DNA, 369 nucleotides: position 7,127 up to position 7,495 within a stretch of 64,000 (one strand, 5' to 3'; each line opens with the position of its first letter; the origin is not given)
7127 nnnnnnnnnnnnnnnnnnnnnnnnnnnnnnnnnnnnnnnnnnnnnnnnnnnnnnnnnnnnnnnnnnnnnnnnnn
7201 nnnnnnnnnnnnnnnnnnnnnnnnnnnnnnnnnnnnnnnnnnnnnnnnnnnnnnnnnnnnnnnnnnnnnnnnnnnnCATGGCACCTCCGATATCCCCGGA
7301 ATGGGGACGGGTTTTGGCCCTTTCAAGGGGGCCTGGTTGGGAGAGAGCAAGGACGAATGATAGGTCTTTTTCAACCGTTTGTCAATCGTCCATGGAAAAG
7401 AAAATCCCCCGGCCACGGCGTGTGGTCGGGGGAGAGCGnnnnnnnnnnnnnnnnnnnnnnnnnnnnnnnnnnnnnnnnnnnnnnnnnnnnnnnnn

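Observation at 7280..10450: Conserved two-hairpin 5' leader upstream of three of the four lipoprotein paralogs, two of them with TTG start codons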

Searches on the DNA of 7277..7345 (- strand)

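Call 25: build_rna_model(alignment_id=A2, structure=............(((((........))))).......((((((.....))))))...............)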
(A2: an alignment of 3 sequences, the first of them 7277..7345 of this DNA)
Model R1 built from alignment A2 (3 sequences, 69 columns); structure: as given.
model positions 68; base pairs 11; branch points 1; effective number of sequences 1.63; information 0.826 bits per position. Calibrated on 0.2 Mb of random sequence (short: E-values are rough).
structure used (alignment columns):
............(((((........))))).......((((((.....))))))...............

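Call 26: search_with_rna_model(model_id=R1, source=window, filters=off, max_evalue=10, show_alignments=6)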
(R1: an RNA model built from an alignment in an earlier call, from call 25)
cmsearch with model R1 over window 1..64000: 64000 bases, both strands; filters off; matches with E-value up to 10: 20.
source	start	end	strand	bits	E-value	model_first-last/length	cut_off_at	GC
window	10380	10447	-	99.6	8.7e-25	1-68/68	no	0.65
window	9857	9924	-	97.9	2.4e-24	1-68/68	no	0.65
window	7277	7345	-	94.2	2.4e-23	1-68/68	no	0.62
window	24805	24862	-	13.5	0.19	1-68/68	no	0.67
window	47669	47731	-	12.5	0.36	1-68/68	no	0.59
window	32546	32609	-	12.4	0.39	1-68/68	no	0.56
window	24973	25042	-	11.3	0.78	1-68/68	no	0.67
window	19122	19180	+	11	0.92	1-68/68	no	0.53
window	60654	60738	-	11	0.94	1-68/68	no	0.64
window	18457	18509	+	10.6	1.2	1-68/68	no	0.57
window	47429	47495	+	10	1.7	1-68/68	no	0.6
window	14921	14977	-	9.8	1.9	1-68/68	no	0.54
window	39366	39388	-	9.5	2.4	1-68/68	no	0.57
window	8889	8961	+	9.3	2.7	1-68/68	no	0.6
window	34748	34797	+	8.4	4.8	1-68/68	no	0.56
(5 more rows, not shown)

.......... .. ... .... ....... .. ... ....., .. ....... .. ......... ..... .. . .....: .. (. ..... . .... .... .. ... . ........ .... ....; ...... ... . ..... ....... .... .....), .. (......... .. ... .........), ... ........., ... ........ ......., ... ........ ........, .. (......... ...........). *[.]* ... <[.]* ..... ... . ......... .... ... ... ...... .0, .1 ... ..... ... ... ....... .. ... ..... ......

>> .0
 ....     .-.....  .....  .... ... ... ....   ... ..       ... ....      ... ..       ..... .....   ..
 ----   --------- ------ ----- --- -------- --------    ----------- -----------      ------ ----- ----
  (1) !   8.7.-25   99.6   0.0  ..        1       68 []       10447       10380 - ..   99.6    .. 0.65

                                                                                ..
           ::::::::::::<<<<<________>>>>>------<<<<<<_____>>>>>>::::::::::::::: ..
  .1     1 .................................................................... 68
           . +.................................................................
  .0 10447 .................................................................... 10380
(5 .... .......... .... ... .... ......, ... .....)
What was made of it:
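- Checked: The next best hit in the 64 kb window scores 13.5 bits (call 26).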

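Call 35: search_with_rna_model(model_id=R1, sources=[L003, L004, L005, L006, L007, L008, L009, L010, L011, L012, L013, L014, L015, L016, L017, L018, L019, L020, L021, L022, L023, L024, L025, L026, L027, L028, L029, L030, L031, L032, L033, L034, L035, L036, L037, L038, L039, L040, L041, L042, L043, L044, L045, L046, L047, L048, L049, L050, L051, L052, L053, L054, L055, L056, L057, L058, L059, L060, L061, L062, L063, L064, L065, L066, L067, L068, L069, L070, L071, L072, L073, L074, L075, L076, L077, L078, L079, L080, L081, L082], max_evalue=10, show_alignments=5)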
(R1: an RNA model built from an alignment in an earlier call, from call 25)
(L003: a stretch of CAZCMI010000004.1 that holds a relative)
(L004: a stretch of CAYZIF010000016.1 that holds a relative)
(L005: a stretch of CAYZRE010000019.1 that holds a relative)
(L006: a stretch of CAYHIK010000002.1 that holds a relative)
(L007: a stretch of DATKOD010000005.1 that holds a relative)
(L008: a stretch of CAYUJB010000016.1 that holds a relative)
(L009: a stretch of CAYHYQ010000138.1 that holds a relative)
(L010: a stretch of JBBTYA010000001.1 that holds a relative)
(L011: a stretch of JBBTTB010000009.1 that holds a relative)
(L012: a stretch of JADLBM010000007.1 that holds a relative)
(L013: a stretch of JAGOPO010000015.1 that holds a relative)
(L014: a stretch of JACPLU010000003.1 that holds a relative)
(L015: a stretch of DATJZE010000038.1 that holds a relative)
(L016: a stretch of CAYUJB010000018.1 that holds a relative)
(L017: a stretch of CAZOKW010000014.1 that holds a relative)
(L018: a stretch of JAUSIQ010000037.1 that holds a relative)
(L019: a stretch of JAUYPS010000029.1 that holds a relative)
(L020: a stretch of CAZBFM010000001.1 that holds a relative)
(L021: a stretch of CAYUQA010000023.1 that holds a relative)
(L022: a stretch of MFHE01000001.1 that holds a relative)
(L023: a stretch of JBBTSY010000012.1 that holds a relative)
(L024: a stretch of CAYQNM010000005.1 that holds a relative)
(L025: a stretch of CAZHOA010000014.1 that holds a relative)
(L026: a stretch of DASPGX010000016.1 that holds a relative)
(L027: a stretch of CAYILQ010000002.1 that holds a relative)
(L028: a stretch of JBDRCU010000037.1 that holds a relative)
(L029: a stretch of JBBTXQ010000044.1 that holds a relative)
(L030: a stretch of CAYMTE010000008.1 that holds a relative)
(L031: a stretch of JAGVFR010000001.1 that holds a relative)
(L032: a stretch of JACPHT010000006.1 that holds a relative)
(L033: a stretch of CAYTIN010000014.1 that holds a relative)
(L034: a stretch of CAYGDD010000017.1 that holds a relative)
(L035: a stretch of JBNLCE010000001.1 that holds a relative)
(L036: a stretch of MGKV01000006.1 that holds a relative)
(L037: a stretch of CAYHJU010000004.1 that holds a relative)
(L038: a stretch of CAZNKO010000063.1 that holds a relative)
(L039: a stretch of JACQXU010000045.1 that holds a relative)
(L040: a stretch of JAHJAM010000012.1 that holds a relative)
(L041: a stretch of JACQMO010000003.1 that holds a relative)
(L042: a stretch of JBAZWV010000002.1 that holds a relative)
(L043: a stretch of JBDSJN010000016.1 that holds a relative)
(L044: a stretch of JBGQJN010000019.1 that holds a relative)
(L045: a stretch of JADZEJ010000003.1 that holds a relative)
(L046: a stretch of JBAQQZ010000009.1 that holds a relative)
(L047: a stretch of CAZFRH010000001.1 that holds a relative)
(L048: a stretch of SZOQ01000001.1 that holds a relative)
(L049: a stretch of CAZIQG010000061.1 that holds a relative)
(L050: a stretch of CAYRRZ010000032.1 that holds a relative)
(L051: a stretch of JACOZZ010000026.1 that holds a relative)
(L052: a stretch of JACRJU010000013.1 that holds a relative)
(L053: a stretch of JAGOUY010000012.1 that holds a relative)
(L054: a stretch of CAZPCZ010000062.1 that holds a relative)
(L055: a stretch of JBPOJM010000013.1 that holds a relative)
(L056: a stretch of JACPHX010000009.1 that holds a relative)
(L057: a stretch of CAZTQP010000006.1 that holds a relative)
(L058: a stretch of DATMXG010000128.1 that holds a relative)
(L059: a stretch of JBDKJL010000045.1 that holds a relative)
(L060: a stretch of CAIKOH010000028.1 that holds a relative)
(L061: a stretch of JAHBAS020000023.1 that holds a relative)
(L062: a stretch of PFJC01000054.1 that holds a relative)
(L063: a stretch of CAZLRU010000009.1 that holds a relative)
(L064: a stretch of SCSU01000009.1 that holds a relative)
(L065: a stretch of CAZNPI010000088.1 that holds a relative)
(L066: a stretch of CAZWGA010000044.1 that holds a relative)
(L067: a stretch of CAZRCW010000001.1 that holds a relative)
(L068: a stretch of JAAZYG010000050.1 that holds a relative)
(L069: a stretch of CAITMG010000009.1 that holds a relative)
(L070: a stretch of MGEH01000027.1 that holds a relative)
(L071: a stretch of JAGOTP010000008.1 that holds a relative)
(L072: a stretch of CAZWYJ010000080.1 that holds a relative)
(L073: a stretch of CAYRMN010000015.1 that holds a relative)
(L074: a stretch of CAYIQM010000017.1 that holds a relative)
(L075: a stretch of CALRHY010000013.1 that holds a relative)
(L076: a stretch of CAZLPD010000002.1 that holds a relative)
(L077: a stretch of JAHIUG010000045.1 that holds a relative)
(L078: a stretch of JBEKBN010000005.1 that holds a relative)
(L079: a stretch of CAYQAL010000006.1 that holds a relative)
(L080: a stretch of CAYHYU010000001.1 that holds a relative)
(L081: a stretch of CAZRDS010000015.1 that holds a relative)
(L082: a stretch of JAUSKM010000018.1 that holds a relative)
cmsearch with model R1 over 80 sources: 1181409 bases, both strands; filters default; matches with E-value up to 10: 1.
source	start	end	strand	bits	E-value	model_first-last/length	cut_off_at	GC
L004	90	154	-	12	9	1-68/68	no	0.52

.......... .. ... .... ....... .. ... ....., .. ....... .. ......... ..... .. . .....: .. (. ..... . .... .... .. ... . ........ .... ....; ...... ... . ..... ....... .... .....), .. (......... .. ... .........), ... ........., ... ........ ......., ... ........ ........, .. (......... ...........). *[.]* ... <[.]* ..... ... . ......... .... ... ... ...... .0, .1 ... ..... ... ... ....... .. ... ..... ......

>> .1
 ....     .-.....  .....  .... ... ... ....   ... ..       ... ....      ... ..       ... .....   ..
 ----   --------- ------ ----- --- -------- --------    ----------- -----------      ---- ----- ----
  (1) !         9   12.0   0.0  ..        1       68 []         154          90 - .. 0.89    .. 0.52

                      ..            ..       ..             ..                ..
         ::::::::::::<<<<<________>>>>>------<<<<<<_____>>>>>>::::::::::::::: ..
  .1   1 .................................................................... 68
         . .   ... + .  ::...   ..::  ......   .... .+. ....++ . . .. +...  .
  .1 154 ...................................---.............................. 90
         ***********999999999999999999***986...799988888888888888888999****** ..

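Call 46: search_with_rna_model(model_id=R1, sources=[L083, L084, L085], filters=off, max_evalue=1, show_alignments=8)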
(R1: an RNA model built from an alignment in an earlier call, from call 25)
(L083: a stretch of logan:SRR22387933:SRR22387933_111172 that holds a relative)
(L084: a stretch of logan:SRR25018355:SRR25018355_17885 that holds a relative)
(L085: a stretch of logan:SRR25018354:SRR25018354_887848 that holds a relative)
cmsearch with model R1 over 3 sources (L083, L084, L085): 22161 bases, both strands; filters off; matches with E-value up to 1: 5.
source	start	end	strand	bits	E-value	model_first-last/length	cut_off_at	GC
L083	3685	3754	+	68.4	8.7e-17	1-68/68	no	0.63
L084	66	136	+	65.5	5.3e-16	1-68/68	no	0.62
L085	66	136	+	65.5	5.3e-16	1-68/68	no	0.62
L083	2816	2882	+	30.4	1.8e-06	1-68/68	no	0.61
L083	8115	8172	-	9.6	0.78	1-68/68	no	0.66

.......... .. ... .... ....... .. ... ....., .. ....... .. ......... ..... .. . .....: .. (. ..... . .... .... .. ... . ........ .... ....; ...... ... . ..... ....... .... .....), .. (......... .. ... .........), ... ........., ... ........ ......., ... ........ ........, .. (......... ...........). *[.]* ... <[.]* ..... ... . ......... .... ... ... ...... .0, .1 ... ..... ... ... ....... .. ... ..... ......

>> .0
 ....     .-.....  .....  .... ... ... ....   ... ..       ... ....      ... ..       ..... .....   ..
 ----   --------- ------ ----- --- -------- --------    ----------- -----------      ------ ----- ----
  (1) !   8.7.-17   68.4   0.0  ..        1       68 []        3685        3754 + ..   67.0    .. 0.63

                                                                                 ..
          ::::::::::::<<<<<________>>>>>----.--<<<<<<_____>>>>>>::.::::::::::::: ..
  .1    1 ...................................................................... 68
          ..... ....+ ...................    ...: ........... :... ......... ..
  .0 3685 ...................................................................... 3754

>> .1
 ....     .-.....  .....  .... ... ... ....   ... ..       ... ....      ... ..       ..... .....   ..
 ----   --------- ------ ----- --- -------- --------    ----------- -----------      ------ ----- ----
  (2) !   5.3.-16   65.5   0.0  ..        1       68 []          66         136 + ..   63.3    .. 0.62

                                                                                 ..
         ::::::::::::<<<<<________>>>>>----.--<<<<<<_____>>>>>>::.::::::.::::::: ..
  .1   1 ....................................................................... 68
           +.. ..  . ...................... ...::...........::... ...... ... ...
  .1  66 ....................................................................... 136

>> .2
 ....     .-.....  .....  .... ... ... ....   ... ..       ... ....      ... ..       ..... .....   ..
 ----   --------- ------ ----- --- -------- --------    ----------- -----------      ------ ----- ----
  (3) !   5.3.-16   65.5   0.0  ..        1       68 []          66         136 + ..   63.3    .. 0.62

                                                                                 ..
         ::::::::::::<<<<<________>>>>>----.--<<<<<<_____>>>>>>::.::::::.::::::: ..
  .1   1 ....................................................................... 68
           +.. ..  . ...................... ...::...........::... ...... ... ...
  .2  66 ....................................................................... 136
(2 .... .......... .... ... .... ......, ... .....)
